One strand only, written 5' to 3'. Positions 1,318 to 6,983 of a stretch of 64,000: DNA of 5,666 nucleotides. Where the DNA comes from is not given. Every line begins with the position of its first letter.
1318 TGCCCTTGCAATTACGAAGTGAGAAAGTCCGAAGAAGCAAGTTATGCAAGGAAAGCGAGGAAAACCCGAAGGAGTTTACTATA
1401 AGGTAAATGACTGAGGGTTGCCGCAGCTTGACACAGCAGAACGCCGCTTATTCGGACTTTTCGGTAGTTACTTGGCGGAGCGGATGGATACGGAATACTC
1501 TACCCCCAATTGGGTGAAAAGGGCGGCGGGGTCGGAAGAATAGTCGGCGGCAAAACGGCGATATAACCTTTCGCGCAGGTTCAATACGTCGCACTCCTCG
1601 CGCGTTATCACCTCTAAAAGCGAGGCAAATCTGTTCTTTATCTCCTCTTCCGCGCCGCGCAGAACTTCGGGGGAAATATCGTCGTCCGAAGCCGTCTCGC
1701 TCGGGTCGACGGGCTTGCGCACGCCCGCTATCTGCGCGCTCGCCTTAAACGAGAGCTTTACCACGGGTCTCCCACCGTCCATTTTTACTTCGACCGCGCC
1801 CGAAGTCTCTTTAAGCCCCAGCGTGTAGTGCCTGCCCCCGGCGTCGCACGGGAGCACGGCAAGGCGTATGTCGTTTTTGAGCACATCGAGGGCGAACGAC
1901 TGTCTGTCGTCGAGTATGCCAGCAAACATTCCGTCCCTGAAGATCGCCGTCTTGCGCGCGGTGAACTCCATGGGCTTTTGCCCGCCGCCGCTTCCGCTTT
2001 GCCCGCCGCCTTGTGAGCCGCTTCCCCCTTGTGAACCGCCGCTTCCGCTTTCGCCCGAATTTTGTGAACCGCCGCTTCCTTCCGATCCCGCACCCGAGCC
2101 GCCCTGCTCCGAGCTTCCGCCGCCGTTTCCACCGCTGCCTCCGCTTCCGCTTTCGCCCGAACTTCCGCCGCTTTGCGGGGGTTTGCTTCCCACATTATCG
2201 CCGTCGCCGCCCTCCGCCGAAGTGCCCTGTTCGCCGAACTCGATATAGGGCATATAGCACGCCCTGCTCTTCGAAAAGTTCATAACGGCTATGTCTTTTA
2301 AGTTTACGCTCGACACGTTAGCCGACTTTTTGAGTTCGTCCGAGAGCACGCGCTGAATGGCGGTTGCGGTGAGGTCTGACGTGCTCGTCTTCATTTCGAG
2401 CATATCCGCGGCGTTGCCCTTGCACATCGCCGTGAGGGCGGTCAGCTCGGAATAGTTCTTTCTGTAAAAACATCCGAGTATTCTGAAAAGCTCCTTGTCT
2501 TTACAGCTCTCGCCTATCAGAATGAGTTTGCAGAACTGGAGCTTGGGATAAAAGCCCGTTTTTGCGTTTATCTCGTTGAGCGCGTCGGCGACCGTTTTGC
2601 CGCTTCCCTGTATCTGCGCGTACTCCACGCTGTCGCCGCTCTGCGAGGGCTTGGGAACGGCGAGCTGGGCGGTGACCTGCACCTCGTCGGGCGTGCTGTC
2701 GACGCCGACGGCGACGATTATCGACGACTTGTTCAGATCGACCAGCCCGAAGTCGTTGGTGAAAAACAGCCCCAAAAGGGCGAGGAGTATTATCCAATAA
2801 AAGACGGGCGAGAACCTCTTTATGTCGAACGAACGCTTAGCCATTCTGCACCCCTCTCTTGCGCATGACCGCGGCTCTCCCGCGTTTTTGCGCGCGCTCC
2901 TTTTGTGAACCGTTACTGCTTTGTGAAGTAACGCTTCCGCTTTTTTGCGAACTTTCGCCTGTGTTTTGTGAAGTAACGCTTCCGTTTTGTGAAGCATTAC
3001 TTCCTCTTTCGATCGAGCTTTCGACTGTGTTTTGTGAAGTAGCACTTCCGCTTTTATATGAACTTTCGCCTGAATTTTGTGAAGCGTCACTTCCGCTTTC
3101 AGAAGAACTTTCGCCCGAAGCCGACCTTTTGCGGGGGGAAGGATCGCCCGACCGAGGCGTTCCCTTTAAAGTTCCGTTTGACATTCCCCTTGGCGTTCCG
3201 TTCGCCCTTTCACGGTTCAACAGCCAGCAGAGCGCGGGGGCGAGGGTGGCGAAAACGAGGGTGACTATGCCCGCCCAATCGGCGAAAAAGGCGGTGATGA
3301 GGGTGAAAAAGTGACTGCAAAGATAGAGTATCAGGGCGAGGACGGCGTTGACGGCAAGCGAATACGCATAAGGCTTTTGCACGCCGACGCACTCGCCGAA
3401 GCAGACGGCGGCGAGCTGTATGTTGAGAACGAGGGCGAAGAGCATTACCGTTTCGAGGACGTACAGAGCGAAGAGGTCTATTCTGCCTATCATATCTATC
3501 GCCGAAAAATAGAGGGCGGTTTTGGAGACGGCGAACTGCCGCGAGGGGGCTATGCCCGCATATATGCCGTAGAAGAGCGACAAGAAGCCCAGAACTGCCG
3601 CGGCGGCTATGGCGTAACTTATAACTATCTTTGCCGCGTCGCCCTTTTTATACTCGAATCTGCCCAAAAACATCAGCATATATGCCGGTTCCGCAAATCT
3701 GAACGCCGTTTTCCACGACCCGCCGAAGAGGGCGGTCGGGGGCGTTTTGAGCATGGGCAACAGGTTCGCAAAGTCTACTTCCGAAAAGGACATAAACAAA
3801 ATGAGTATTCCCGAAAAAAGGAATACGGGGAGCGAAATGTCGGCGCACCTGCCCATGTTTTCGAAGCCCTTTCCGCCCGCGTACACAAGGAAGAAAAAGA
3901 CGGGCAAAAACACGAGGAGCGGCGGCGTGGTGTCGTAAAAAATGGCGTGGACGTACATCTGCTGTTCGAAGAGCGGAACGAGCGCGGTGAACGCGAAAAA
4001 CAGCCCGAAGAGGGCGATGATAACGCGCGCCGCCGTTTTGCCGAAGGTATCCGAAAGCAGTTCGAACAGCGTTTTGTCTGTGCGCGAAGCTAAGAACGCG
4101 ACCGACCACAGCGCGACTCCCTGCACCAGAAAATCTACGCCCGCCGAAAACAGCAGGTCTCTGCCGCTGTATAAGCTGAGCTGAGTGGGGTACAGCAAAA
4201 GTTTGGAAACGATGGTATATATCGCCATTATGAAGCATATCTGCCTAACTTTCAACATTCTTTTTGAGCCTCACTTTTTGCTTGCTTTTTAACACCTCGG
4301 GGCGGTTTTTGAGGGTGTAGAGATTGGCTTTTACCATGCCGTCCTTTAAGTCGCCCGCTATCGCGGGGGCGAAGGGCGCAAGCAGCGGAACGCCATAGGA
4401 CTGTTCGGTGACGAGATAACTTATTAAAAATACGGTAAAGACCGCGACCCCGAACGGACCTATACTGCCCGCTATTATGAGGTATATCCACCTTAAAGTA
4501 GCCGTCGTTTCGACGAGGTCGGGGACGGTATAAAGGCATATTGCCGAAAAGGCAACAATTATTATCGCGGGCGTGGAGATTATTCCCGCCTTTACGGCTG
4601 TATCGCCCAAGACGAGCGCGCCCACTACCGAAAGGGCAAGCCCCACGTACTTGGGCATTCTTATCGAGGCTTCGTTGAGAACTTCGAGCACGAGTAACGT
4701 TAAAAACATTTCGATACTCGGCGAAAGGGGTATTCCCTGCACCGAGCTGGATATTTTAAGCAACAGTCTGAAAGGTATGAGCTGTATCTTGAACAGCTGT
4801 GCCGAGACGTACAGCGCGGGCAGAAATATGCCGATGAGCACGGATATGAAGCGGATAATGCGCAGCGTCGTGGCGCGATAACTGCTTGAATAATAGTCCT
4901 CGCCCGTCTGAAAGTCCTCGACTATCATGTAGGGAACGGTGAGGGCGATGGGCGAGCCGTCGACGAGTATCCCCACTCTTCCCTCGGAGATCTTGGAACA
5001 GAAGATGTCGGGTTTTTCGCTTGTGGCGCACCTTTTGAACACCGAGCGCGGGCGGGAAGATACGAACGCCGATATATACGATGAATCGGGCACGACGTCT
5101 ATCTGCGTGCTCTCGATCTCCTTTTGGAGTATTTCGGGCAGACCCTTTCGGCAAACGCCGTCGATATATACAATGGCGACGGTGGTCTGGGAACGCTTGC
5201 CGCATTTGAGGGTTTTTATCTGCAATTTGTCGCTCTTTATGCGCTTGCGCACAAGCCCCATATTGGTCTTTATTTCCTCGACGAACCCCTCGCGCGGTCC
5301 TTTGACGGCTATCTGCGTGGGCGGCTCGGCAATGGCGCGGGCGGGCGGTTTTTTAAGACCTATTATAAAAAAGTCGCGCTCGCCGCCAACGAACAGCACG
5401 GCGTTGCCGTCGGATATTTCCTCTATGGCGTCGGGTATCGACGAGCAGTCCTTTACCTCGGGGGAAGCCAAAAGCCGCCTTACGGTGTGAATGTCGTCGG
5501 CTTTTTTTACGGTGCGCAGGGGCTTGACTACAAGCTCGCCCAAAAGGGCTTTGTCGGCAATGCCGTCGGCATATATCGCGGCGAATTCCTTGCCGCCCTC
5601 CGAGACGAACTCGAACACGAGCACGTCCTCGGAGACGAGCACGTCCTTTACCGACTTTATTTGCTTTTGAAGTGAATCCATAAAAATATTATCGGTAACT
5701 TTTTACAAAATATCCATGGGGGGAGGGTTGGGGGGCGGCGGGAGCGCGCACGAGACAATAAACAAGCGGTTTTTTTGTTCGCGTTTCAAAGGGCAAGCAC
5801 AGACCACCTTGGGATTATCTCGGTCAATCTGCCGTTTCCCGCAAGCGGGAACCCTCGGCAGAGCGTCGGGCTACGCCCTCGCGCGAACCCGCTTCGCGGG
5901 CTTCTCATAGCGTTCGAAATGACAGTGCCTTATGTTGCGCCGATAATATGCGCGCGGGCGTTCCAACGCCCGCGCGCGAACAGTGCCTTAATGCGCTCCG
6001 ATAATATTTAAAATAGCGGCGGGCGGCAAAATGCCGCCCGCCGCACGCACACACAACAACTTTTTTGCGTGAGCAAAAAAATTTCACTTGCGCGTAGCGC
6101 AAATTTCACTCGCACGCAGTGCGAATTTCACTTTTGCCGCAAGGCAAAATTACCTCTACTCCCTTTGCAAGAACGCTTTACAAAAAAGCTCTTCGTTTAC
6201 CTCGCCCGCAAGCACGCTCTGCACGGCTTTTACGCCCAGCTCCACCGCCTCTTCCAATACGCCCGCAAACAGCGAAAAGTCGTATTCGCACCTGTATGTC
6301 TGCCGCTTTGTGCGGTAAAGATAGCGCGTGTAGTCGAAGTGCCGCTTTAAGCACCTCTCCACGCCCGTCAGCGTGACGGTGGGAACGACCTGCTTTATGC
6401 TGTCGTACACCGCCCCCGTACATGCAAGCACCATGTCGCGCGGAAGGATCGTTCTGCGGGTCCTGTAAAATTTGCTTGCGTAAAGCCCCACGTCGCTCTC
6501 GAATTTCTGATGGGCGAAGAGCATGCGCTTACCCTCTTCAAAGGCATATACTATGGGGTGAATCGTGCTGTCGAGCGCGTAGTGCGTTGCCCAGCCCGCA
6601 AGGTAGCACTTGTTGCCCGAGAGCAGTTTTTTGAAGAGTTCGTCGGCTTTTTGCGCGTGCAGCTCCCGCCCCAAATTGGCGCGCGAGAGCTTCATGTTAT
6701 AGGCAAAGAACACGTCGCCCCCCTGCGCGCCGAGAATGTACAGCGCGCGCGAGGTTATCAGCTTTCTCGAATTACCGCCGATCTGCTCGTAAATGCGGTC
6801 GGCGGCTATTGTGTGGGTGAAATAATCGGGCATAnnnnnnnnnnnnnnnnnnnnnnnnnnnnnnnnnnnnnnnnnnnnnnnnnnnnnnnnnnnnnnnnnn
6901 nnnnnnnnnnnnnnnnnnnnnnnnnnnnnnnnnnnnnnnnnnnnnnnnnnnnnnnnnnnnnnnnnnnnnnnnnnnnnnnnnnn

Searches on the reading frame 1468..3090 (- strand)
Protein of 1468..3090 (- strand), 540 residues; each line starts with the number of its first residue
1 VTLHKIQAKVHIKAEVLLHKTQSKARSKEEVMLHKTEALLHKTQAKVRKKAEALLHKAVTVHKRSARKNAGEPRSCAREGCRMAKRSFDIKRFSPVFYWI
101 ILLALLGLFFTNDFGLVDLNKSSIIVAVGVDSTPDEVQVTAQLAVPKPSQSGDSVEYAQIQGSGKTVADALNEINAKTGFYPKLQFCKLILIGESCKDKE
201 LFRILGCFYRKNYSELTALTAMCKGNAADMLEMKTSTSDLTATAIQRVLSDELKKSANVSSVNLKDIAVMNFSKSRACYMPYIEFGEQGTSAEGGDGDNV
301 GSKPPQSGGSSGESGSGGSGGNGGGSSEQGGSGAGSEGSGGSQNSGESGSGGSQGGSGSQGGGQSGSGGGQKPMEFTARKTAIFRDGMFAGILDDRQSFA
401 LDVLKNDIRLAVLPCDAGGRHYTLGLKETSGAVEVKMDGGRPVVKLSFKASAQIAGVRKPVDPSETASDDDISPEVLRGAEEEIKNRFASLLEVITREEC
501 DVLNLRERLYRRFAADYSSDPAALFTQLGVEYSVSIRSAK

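Call 9: search_protein_families(library=ncbifam, proteins=[window:1468-3090:-], max_evalue=0.00001)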
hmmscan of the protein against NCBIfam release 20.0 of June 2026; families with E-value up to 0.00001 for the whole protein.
window:1468-3090:- (540 aa): 1 family
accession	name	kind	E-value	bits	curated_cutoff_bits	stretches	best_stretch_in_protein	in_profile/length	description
TIGR02887.1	spore_ger_x_C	subfamily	1.1e-39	136.5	163.25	2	115-288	20-196/371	Ger(x)C family spore germination protein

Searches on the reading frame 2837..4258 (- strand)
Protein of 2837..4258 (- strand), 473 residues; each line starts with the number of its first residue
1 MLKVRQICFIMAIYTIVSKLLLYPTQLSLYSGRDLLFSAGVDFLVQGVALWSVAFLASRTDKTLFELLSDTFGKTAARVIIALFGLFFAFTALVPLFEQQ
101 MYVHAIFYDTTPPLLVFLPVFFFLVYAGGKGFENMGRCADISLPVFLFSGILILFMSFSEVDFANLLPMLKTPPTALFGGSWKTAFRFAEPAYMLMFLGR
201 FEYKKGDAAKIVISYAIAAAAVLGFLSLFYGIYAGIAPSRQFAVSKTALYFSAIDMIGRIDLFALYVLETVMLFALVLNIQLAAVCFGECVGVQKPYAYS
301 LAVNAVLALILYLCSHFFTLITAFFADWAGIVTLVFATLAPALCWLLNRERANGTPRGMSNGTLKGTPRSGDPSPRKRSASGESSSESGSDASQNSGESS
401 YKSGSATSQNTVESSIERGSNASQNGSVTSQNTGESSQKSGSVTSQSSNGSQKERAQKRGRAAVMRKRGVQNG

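Call 44: search_protein_families(library=pfam, proteins=[window:2837-4258:-], max_evalue=0.001)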
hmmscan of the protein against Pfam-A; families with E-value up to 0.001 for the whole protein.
window:2837-4258:- (473 aa): 1 family
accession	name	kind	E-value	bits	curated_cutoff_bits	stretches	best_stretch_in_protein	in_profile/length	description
PF03845.19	Spore_permease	-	1.3e-16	60.9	23.4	1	49-305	50-307/321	Spore germination protein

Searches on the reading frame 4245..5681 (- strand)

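Call 44: search_protein_families(library=pfam, proteins=[window:4245-5681:-], max_evalue=0.001)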
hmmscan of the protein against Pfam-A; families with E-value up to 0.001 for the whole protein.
window:4245-5681:- (478 aa): 1 family
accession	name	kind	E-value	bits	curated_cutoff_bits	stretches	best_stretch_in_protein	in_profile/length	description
PF03323.18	GerA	-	3.2e-135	451.7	27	1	16-462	9-465/466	Bacillus/Clostridium GerA spore germination protein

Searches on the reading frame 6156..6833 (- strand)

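Call 9: search_protein_families(library=ncbifam, proteins=[window:6156-6833:-], max_evalue=0.00001)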
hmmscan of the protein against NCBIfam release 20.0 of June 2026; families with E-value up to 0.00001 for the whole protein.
window:6156-6833:- (225 aa): 0 families

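Call 37: search_protein_families(library=pfam, proteins=[window:6156-6833:-], max_evalue=0.001)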
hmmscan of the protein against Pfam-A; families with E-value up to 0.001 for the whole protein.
window:6156-6833:- (225 aa): 1 family
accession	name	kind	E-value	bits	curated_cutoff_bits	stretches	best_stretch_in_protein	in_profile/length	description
PF00882.24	Zn_dep_PLPC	-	7.9e-08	32.9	26.8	1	6-123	1-128/167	Zinc dependent phospholipase C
